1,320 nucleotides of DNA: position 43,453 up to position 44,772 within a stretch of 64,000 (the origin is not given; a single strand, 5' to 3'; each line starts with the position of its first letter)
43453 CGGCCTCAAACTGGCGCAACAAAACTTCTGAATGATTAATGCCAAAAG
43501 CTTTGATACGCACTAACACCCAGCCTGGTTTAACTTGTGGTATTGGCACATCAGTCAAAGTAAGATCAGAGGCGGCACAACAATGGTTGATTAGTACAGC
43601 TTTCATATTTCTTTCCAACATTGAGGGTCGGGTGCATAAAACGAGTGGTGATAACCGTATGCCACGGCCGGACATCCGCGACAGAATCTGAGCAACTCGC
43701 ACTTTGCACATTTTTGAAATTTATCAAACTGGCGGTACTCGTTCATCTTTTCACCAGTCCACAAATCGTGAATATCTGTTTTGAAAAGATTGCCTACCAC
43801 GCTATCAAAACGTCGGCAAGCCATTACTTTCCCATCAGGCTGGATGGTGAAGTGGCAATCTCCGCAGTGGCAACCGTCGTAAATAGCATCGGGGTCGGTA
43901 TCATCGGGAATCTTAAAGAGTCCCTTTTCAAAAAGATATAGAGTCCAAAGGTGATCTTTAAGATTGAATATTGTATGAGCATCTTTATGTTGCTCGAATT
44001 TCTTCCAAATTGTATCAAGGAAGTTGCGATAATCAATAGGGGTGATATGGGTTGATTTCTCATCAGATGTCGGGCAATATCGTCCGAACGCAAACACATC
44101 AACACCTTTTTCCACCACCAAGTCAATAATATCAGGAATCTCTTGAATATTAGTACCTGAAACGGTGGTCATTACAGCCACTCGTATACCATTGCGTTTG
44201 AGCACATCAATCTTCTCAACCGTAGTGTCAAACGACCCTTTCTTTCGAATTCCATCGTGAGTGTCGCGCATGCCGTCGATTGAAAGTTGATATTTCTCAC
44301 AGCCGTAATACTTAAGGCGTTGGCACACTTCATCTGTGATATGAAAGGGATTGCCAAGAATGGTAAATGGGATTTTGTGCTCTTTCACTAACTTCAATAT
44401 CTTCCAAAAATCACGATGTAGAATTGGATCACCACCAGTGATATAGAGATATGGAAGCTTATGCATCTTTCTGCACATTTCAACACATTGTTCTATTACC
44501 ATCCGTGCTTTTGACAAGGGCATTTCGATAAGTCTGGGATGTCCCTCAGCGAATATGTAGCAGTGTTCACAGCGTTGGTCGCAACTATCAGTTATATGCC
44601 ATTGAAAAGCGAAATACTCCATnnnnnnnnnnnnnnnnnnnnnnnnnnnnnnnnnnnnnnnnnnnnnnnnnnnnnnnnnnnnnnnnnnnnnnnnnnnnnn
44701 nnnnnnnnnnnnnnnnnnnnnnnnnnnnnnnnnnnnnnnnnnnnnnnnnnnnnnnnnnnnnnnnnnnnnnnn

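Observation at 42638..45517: Minimal RiPP-like locus with no dedicated protease, exporter or immunity gene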

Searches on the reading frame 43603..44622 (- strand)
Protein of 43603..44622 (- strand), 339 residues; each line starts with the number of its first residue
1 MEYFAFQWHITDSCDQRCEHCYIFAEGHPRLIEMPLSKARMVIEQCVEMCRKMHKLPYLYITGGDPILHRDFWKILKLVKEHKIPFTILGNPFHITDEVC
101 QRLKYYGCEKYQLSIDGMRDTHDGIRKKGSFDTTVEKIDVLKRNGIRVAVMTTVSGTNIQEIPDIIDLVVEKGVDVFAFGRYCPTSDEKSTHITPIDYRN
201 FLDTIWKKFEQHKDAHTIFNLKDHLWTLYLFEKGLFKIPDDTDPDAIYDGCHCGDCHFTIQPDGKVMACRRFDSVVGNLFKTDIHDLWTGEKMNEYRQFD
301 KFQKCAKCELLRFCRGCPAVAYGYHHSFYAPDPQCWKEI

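Call 3: search_protein_families(library=ncbifam, proteins=[window:43603-44622:-], max_evalue=0.01)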
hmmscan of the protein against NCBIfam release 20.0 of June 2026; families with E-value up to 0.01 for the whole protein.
window:43603-44622:- (339 aa): 74 families (the best 25 are shown)
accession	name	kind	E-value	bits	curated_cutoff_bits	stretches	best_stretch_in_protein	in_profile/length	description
TIGR04340.1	rSAM_ACGX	hypoth_equivalog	3.6e-167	555.8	400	1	2-339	1-341/341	radical SAM/SPASM domain protein, ACGX system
TIGR04082.1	rSAM_for_selen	equivalog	1.5e-52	179.1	350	1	3-325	198-504/516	thio(seleno)oxazole modification radical SAM maturase SbtM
TIGR04545.1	rSAM_ahbD_hemeb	equivalog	7.3e-41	140.7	500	1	7-336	3-336/339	heme b synthase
TIGR04053.2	TIGR04053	equivalog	8.2e-37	127.3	395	2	6-180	10-184/366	TIGR04053 family radical SAM/SPASM domain-containing protein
TIGR04055.1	rSAM_NirJ2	equivalog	3.2e-34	118.9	500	1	7-335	3-322/326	putative heme d1 biosynthesis radical SAM protein NirJ2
TIGR04054.1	rSAM_NirJ1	equivalog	4e-30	104.7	650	1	7-336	39-381/387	putative heme d1 biosynthesis radical SAM protein NirJ1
TIGR04250.1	SCM_rSAM_ScmE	equivalog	1.1e-28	100.2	400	2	9-172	8-168/358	SynChlorMet cassette radical SAM/SPASM protein ScmE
TIGR04051.1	rSAM_NirJ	equivalog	1.5e-28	99.8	515.45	1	8-336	6-347/354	heme d1 biosynthesis radical SAM protein NirJ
TIGR04347.1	pseudo_SAM_Halo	equivalog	2.6e-28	99.4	525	1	8-336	42-384/390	TIGR04347 family pseudo-SAM/SPASM protein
TIGR04303.1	GeoRSP_rSAM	equivalog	1.4e-27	97.2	400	1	6-336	7-325/325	GeoRSP system radical SAM/SPASM protein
TIGR04133.1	rSAM_w_lipo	hypoth_equivalog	1.6e-26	93.1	425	1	6-317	26-330/350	TIGR04133 family radical SAM/SPASM protein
TIGR04546.1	rSAM_ahbC_deAc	equivalog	1.2e-25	90.2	650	1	7-336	42-384/390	12,18-didecarboxysiroheme deacetylase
TIGR03962.1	mycofact_rSAM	equivalog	1.8e-25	89.8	265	1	6-336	14-332/339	mycofactocin radical SAM maturase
NF050035.1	rSAM_WgK_link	exception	2.2e-22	79.6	650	1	9-207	14-208/367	radical SAM/SPASM peptide maturase WgkB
NF041298.1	rSAM_mat_DynA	equivalog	8.8e-22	77.5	450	1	11-335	8-339/356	dynobactin maturation radical SAM/SPASM protein DynA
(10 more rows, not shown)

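Call 4: search_protein_families(library=pfam, proteins=[window:43603-44622:-], max_evalue=0.01)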
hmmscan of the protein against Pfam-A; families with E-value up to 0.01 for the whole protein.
window:43603-44622:- (339 aa): 2 families
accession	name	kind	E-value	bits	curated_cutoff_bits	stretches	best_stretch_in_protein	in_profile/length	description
PF04055.27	Radical_SAM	-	1.6e-24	87.4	29.5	1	10-169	3-166/166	Radical SAM superfamily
PF13186.11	SPASM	-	1.4e-10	41.8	21.5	1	251-309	1-67/67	Iron-sulfur cluster-binding domain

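Call 9: find_homologous_proteins(query=window:43603-44622:-, max_evalue=1e-30)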
Query window:43603-44622:- (339 aa): 3046 proteins with E <= 1e-30 among 3339 candidates; the best 120 are listed.
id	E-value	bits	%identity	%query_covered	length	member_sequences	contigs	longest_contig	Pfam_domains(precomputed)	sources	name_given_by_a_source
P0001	2.6e-243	825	100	100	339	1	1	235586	PF13186.12,PF04055.28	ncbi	-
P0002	4.5e-207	706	83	100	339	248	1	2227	PF13186.12,PF04055.28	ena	-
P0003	2.7e-204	696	82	100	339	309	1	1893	PF13186.12,PF04055.28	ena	-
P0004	1.6e-203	694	82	100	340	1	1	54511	PF13186.12,PF04055.28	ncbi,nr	ncbi:MAG: radical SAM/SPASM domain protein, ACGX system [Bacteroides sp.]|nr:radical SAM/SPASM domai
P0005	2.3e-203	693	82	100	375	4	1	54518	PF13186.12,PF04055.28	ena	-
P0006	5.6e-203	692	82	100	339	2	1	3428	PF13186.12,PF04055.28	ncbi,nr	ncbi:MAG: radical SAM/SPASM domain protein, ACGX system [Muribaculaceae bacterium]|nr:radical SAM/SP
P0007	1.8e-202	690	82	100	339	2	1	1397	PF13186.12,PF04055.28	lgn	-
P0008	3.9e-201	686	81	100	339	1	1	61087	PF13186.12,PF04055.28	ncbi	-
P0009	1.8e-200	684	81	100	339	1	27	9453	PF13186.12,PF04055.28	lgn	-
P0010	2.0e-200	684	81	100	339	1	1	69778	PF13186.12,PF04055.28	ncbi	-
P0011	1.0e-199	681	80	100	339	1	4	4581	PF13186.12,PF04055.28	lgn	-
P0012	1.1e-199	681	80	100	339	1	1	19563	PF13186.12,PF04055.28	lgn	-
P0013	1.7e-199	681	80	100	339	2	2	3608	PF13186.12,PF04055.28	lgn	-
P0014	2.5e-199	680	81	100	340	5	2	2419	PF13186.12,PF04055.28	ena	-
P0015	1.2e-197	675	80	100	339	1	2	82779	PF13186.12,PF04055.28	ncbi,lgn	-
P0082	1.5e-164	566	67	100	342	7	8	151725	PF13186.12,PF04055.28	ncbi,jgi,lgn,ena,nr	ncbi:MAG: radical SAM/SPASM domain protein, ACGX system [Treponema sp. GWB1_62_6]|nr:MAG: radical SA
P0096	1.1e-162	559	65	100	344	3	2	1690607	PF13186.12,PF04055.28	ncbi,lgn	ncbi:hypothetical protein JCM14036_27250 [Desulfotomaculum defluvii]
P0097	1.2e-162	559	66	100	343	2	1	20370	PF13186.12,PF04055.28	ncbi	ncbi:radical SAM/SPASM domain protein, ACGX system [Caldicellulosiruptoraceae bacterium PP1]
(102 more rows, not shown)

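Call 11: find_related_loci(query=A1, collection=genome_contigs, flank=10000)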
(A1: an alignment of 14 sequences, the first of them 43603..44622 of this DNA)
Query A1 (339 aa) in genome_contigs; peptide patterns used: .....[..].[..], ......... (x = any residue, [..] = any of these).
600 stretches matched a pattern (row limit reached: there are more); 589 encode a relative of the query (tblastn E <= 1e-3); the best 80 are kept; 80 distinct loci.
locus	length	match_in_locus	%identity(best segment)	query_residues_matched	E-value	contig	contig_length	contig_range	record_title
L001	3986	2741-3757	83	1-339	0e+0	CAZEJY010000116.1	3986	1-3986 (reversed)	MAG TPA_asm: uncultured Sangeribacter sp. isolate SRP199465_co2_772 genome assembly, contig: NODE_65514_length_3986_cov_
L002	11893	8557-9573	83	1-339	0e+0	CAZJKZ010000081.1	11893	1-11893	MAG TPA_asm: uncultured Bacteroides sp. isolate SRP199465_co2_415 genome assembly, contig: NODE_16967_length_11893_cov_2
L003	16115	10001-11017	82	1-339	0e+0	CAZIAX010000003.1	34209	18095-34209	MAG TPA_asm: uncultured Sangeribacter sp. isolate SRP199465_co1_15 genome assembly, contig: NODE_2898_length_34209_cov_1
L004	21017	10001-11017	83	1-339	0e+0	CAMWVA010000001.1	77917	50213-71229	MAG TPA_asm: uncultured Porphyromonadaceae bacterium isolate SRR14411301_bin.5_metawrap_v1.3_MAG genome assembly, contig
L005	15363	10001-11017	82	1-339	0e+0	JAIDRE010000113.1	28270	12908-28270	MAG: Muribaculaceae bacterium isolate SC0360_S7_3 SC0360_S7_3_contig_113, whole genome shotgun sequence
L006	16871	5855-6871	83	1-339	0e+0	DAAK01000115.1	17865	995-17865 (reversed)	MAG TPA_asm: Bacteroidales bacterium GP3 GP3_4482, whole genome shotgun sequence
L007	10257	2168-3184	81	1-339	0e+0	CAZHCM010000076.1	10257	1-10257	MAG TPA_asm: uncultured Sangeribacter sp. isolate SRP199465_co1_722 genome assembly, contig: NODE_18900_length_10257_cov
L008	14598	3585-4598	82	1-338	0e+0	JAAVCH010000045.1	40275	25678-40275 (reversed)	MAG: Bacteroides sp. isolate Mgla_MAG_10-bin_20 c_000000132167, whole genome shotgun sequence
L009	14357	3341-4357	82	1-339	0e+0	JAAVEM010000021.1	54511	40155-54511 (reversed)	MAG: Bacteroides sp. isolate Mgla_MAG_15-bin_4 c_000000016764, whole genome shotgun sequence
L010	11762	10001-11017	83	1-339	0e+0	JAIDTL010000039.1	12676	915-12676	MAG: Muribaculaceae bacterium isolate SC0367_S14_12 SC0367_S14_12_contig_39, whole genome shotgun sequence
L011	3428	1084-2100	82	1-339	0e+0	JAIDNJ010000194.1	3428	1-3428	MAG: Muribaculaceae bacterium isolate SC0343_S10_1 SC0343_S10_1_contig_194, whole genome shotgun sequence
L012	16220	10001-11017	80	1-339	0e+0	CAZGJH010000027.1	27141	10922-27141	MAG TPA_asm: uncultured Sangeribacter sp. isolate SRP199465_co1_95 genome assembly, contig: NODE_4363_length_27141_cov_3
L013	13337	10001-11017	82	1-339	0e+0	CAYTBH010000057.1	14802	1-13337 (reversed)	MAG TPA_asm: uncultured Alistipes sp. isolate SRP199465_co2_487 genome assembly, contig: NODE_12402_length_14802_cov_15.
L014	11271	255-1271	80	1-339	0e+0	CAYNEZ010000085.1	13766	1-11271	MAG TPA_asm: uncultured Sangeribacter sp. isolate SRP199465_co2_390 genome assembly, contig: NODE_13809_length_13766_cov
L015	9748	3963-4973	81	1-337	0e+0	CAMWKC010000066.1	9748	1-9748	MAG TPA_asm: uncultured Porphyromonadaceae bacterium isolate SRR14411261_bin.18_metawrap_v1.3_MAG genome assembly, conti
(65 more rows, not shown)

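Call 25: find_encoding_contigs(protein=P0001, flank=10000, max_places=2)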
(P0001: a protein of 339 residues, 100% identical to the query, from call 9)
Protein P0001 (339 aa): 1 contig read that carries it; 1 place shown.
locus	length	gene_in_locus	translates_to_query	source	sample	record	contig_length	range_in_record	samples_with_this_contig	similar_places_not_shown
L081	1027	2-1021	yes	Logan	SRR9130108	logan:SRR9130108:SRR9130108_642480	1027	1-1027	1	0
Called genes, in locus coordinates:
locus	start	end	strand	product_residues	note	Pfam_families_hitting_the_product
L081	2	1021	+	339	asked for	PF04055:Radical_SAM, PF13186:SPASM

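Call 27: find_encoding_contigs(protein=P0096, flank=8000, max_places=2)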
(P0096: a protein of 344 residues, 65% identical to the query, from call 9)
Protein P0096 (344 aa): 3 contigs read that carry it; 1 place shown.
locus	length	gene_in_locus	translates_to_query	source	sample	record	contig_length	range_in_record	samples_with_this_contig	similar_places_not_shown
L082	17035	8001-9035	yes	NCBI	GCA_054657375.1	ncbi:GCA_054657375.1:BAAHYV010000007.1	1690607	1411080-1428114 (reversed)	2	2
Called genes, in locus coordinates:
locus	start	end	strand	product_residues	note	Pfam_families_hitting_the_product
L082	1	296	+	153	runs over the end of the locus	PF13690:CheX, PF04509:CheC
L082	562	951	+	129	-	PF02675:AdoMet_dc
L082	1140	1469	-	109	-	PF08921:DUF1904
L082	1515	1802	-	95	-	-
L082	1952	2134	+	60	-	-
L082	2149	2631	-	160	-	-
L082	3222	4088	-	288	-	PF02548:Pantoate_transf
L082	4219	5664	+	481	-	PF00392:GntR, PF00155:Aminotran_1_2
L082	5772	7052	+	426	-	PF00753:Lactamase_B, PF14863:Alkyl_sulf_dimr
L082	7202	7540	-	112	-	PF01638:HxlR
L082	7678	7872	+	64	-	PF27855:Target_ACGX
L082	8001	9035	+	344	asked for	PF04055:Radical_SAM, PF13186:SPASM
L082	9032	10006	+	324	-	PF16884:ADH_N_2 (weak), PF08240:ADH_N, PF00107:ADH_zinc_N, PF13602:ADH_zinc_N_2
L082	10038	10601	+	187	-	-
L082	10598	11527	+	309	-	PF08902:DUF1848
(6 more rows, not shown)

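Call 28: find_encoding_contigs(protein=P0097, flank=8000, max_places=2)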
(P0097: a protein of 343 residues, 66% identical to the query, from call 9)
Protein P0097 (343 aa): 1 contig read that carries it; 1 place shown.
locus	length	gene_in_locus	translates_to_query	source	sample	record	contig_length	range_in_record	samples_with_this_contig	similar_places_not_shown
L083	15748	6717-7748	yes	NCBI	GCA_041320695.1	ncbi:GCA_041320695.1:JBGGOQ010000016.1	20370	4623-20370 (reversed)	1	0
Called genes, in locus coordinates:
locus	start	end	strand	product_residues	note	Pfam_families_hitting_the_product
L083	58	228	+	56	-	PF01610:DDE_Tnp_ISL3 (weak)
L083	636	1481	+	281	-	PF00248:Aldo_ket_red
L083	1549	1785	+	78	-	-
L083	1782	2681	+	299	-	PF20434:BD-FAE (weak), PF07859:Abhydrolase_3 (faint), PF00326:Peptidase_S9 (weak)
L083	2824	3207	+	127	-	PF14534:DUF4440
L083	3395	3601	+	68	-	PF07859:Abhydrolase_3 (weak)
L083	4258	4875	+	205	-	PF02525:Flavodoxin_2, PF03358:FMN_red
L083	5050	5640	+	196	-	PF08818:DUF1801, PF13376:OmdA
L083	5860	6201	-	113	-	PF01638:HxlR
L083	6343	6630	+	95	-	PF27855:Target_ACGX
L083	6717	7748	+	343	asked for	PF04055:Radical_SAM, PF13186:SPASM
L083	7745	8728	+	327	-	PF08240:ADH_N, PF00107:ADH_zinc_N, PF13602:ADH_zinc_N_2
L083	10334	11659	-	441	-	PF01554:MatE, PF03023:MurJ (weak), PF01554:MatE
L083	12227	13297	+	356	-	PF12323:HTH_OrfB_IS605, PF01385:OrfB_IS605, PF07282:Cas12f1-like_TNB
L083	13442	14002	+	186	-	PF14066:DUF4256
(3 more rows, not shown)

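Call 29: find_encoding_contigs(protein=P0082, flank=8000, max_places=2)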
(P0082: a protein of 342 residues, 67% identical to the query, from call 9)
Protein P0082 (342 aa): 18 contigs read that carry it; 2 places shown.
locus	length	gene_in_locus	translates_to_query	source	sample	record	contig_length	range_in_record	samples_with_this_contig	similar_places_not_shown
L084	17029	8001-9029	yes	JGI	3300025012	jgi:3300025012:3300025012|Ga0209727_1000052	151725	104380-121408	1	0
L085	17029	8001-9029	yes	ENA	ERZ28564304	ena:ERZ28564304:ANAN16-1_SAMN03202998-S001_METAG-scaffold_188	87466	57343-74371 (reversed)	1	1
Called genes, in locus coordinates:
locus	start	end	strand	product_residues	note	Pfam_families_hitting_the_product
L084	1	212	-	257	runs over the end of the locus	-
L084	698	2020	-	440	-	PF13657:Couple_hipA, PF07804:HipA_C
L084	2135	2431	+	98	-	-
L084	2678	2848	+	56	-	-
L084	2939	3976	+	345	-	PF07804:HipA_C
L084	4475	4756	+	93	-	-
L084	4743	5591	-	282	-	PF08843:AbiEii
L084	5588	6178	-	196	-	PF13338:AbiEi_4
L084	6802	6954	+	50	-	-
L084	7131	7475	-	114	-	PF01638:HxlR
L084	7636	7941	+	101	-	PF27855:Target_ACGX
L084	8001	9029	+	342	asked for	PF04055:Radical_SAM, PF13186:SPASM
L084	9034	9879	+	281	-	-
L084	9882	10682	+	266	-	PF01661:Macro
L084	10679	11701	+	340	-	PF08240:ADH_N, PF00107:ADH_zinc_N, PF13602:ADH_zinc_N_2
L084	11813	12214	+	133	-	PF00376:MerR, PF13411:MerR_1, PF09278:MerR-DNA-bind (weak)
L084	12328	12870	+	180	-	PF04542:Sigma70_r2, PF04545:Sigma70_r4 (weak)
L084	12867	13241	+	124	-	-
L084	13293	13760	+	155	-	-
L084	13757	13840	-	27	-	-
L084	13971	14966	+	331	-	PF00248:Aldo_ket_red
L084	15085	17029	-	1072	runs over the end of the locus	-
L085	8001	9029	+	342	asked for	PF04055:Radical_SAM, PF13186:SPASM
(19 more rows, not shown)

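Call 32: search_solved_structures(query=window:43606-44622:-, max_evalue=0.00001)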
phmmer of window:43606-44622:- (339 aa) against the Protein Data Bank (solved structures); distinct sequences matched with E-value up to 0.00001: 5.
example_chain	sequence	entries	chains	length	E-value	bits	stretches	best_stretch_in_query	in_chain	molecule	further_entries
6efn_A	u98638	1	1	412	8.6e-16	61.3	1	9-186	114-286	Sporulation killing factor maturation protein SkfB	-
5v1q_A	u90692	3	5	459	4.6e-08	35.8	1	14-317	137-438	Radical SAM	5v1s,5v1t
8vpo_A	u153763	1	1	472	2.6e-07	33.4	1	6-318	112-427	Radical SAM core domain-containing protein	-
7vob_C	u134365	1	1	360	7e-07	32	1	56-179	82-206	Cytosylglucuronate decarboxylase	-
7voc_C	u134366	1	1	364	7.3e-07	31.9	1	56-179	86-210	Cytosylglucuronate decarboxylase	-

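Call 51: search_protein_representatives(protein=window:43606-44622:-)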
Query: 339 residues. Proteins with E-value up to 0.001 (for the whole library): 26782; up to 1e-10: 7098; up to 1e-30: 428. The best 150 are listed.
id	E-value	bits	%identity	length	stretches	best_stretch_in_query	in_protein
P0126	4.6e-110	384.7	47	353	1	4-337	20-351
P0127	7.4e-109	380.7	50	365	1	2-337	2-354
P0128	3.3e-95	335.8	49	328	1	6-339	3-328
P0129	3.5e-94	332.4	58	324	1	2-240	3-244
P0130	2.6e-93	329.5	45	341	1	4-337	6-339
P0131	6.1e-92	325.0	45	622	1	3-337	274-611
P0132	2.8e-91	322.9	44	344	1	4-337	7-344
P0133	1.3e-90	320.6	45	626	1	5-338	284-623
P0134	8.4e-88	311.4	62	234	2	166-339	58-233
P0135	2.3e-87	310.0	62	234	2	149-274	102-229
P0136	2.0e-85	303.6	48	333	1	1-338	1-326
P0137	2.1e-84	300.2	59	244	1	113-337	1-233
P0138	4.2e-84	299.3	41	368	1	2-337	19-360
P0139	9.9e-84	298.0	44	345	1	3-339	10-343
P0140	9.6e-83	294.8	43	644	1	3-338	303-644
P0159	4.5e-70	253.1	40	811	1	4-338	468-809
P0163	1.7e-68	247.9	37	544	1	2-336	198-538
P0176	4.6e-63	230.0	37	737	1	4-337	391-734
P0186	3.3e-60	220.6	34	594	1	2-336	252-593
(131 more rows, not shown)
